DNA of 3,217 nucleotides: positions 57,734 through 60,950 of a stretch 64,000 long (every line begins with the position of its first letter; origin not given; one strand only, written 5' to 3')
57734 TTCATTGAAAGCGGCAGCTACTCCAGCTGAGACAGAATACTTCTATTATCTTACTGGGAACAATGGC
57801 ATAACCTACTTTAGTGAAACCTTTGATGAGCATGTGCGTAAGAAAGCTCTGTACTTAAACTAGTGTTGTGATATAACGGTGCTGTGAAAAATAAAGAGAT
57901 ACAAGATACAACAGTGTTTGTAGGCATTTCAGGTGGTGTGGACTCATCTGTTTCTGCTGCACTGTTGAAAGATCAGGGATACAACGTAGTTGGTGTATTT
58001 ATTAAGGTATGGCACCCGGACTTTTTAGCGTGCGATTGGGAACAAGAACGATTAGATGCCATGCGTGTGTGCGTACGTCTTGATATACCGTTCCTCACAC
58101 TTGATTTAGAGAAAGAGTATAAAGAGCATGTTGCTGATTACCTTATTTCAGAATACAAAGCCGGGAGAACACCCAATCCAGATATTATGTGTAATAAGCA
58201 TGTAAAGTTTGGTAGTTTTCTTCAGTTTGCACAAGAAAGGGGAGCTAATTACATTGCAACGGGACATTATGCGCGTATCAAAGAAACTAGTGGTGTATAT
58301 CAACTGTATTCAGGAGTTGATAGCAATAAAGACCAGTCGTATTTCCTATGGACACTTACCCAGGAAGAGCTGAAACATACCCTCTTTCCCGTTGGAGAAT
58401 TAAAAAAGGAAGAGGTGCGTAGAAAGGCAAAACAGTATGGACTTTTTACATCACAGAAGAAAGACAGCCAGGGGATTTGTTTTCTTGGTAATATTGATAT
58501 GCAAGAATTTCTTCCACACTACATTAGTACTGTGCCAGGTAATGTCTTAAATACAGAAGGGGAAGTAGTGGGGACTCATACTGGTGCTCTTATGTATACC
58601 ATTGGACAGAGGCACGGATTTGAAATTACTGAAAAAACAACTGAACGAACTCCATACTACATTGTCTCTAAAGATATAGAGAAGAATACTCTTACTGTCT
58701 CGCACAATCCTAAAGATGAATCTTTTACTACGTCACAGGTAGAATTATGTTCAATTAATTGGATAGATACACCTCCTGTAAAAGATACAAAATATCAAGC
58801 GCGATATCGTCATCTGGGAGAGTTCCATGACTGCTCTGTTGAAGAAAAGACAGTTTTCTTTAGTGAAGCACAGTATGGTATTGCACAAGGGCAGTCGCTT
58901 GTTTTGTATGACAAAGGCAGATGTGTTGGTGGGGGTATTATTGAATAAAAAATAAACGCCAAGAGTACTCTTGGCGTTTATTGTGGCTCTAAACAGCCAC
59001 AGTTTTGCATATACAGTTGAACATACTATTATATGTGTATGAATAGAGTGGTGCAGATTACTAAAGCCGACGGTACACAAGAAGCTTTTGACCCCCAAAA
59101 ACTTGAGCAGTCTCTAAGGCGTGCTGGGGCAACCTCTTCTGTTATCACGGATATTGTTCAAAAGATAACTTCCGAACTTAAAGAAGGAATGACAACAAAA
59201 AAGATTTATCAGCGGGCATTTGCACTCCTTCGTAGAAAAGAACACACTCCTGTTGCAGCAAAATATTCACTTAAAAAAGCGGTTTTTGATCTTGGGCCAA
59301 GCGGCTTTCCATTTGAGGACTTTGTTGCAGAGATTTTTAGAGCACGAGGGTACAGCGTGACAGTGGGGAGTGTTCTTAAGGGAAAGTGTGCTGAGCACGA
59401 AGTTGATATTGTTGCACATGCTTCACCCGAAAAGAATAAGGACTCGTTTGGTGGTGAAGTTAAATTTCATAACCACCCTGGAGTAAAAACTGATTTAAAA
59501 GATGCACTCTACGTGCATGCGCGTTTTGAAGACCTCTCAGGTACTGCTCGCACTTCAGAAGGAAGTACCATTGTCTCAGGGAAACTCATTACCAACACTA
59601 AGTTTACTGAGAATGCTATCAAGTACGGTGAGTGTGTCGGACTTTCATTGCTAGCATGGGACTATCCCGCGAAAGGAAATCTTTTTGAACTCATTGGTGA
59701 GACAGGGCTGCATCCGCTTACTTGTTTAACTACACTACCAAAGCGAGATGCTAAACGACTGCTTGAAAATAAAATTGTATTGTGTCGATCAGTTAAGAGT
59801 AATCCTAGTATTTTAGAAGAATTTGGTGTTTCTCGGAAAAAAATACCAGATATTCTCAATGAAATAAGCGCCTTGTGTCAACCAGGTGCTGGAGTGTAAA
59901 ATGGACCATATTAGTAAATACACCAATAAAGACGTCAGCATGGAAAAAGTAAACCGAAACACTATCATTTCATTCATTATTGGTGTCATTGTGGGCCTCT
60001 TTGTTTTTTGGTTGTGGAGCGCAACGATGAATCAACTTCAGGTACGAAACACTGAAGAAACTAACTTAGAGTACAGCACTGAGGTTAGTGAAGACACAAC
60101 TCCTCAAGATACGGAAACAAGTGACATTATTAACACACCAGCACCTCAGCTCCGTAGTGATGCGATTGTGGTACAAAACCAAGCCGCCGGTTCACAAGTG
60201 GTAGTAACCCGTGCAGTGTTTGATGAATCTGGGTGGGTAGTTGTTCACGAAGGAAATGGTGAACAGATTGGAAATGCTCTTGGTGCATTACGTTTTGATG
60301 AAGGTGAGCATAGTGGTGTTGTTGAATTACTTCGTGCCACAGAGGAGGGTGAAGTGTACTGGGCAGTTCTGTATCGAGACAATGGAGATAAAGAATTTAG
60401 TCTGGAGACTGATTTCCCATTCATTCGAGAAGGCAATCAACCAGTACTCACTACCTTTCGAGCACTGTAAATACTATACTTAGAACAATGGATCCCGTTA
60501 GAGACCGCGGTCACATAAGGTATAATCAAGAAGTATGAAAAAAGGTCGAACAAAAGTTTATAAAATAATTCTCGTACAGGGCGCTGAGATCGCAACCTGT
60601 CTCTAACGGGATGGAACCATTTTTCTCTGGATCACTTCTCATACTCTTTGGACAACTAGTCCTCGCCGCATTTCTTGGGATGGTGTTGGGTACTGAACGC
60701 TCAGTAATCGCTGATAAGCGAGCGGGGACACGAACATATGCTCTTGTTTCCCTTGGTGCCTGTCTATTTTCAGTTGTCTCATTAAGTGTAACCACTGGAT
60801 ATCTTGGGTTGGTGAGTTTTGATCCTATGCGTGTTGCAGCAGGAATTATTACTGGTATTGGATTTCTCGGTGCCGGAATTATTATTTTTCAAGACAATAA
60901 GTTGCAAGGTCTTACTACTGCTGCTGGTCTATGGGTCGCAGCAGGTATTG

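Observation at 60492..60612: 14-bp perfect inverted repeat enclosing the mgtC promoter and leader and ending on the mgtC start codon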

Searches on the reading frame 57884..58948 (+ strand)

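Call 9: search_protein_families(library=pfam, proteins=[window:57884-58948:+], max_evalue=0.01)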
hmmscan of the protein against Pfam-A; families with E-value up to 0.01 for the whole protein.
window:57884-58948:+ (354 aa): 6 families
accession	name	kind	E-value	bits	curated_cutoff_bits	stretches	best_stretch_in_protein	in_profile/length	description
PF03054.22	tRNA_Me_trans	-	7.1e-75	251.5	20.6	1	10-202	2-201/202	tRNA methyl transferase HUP domain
PF20259.3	tRNA_Me_trans_M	-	1.2e-19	70.1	27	1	207-274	1-66/66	tRNA methyl transferase PRC-barrel domain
PF20258.4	tRNA_Me_trans_C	-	9.6e-14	51.9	20.6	1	289-353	7-77/77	Aminomethyltransferase beta-barrel domain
PF02540.23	NAD_synthase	-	0.00013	21.6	21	1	7-81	17-87/242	NAD synthase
PF06508.19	QueC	-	0.0051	16.8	22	0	12-76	3-61/210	Queuosine biosynthesis protein QueC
PF00764.25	Arginosuc_synth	-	0.0079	16.7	27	0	11-46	2-38/162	Arginosuccinate synthase N-terminal HUP domain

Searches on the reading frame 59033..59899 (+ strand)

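Call 9: search_protein_families(library=pfam, proteins=[window:59033-59899:+], max_evalue=0.01)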
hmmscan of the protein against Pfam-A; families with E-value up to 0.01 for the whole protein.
window:59033-59899:+ (288 aa): 4 families
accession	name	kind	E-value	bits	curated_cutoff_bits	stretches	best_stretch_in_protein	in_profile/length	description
PF03477.21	ATP-cone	-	1.9e-09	38.4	25.8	1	8-80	2-81/88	ATP cone domain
PF04471.18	Mrr_cat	-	0.00015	22.3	21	1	91-200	6-98/115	Restriction endonuclease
PF22357.2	AF1548-like_C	-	0.00032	21.2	23.9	1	228-280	2-54/56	AF1548-like, C-terminal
PF05358.17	DicB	-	0.0013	18.8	27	0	166-197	2-32/62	DicB protein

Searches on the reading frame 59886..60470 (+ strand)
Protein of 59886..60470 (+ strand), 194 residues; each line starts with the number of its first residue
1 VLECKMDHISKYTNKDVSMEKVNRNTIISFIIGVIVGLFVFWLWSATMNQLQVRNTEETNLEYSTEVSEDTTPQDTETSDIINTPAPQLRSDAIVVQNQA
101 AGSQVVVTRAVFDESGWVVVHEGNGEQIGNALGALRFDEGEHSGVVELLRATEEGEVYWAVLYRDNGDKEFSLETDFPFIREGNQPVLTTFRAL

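Call 9: search_protein_families(library=pfam, proteins=[window:59886-60470:+], max_evalue=0.01)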
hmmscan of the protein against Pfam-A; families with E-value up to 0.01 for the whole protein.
window:59886-60470:+ (194 aa): 1 family
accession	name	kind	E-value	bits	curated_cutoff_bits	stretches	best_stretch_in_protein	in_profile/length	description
PF23951.1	DUF7282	-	2.8e-14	53.7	27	1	95-189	4-107/112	Domain of unknown function (DUF7282)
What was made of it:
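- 59886..60470 (+): Upstream gene (DUF7282 membrane protein). Its stop lies 17 nt before the ancestral mgtC ATG. Pfam PF23951, E 3e-14 (call 9).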

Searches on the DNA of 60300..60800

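Call 4: search_rna_families(source=window, start=60300, end=60800, threshold=evalue, max_evalue=10, show_alignments=3)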
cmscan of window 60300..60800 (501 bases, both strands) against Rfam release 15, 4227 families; matches with E-value up to 10: 3.
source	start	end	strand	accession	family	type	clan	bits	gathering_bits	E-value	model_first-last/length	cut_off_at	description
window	60690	60761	+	RF02430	SpF19_sRNA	Gene; sRNA;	-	17.9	60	2.1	1-99/99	no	Streptococcus sRNA SpF19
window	60342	60415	+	RF01424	snoR118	Gene; snRNA; snoRNA; CD-box;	CL00071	15.7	44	1.6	1-92/92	no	small nucleolar RNA snoR118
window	60381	60466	+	RF01182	SNORD11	Gene; snRNA; snoRNA; CD-box;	CL00103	15.4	55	7.5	1-84/84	no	Small nucleolar RNA SNORD11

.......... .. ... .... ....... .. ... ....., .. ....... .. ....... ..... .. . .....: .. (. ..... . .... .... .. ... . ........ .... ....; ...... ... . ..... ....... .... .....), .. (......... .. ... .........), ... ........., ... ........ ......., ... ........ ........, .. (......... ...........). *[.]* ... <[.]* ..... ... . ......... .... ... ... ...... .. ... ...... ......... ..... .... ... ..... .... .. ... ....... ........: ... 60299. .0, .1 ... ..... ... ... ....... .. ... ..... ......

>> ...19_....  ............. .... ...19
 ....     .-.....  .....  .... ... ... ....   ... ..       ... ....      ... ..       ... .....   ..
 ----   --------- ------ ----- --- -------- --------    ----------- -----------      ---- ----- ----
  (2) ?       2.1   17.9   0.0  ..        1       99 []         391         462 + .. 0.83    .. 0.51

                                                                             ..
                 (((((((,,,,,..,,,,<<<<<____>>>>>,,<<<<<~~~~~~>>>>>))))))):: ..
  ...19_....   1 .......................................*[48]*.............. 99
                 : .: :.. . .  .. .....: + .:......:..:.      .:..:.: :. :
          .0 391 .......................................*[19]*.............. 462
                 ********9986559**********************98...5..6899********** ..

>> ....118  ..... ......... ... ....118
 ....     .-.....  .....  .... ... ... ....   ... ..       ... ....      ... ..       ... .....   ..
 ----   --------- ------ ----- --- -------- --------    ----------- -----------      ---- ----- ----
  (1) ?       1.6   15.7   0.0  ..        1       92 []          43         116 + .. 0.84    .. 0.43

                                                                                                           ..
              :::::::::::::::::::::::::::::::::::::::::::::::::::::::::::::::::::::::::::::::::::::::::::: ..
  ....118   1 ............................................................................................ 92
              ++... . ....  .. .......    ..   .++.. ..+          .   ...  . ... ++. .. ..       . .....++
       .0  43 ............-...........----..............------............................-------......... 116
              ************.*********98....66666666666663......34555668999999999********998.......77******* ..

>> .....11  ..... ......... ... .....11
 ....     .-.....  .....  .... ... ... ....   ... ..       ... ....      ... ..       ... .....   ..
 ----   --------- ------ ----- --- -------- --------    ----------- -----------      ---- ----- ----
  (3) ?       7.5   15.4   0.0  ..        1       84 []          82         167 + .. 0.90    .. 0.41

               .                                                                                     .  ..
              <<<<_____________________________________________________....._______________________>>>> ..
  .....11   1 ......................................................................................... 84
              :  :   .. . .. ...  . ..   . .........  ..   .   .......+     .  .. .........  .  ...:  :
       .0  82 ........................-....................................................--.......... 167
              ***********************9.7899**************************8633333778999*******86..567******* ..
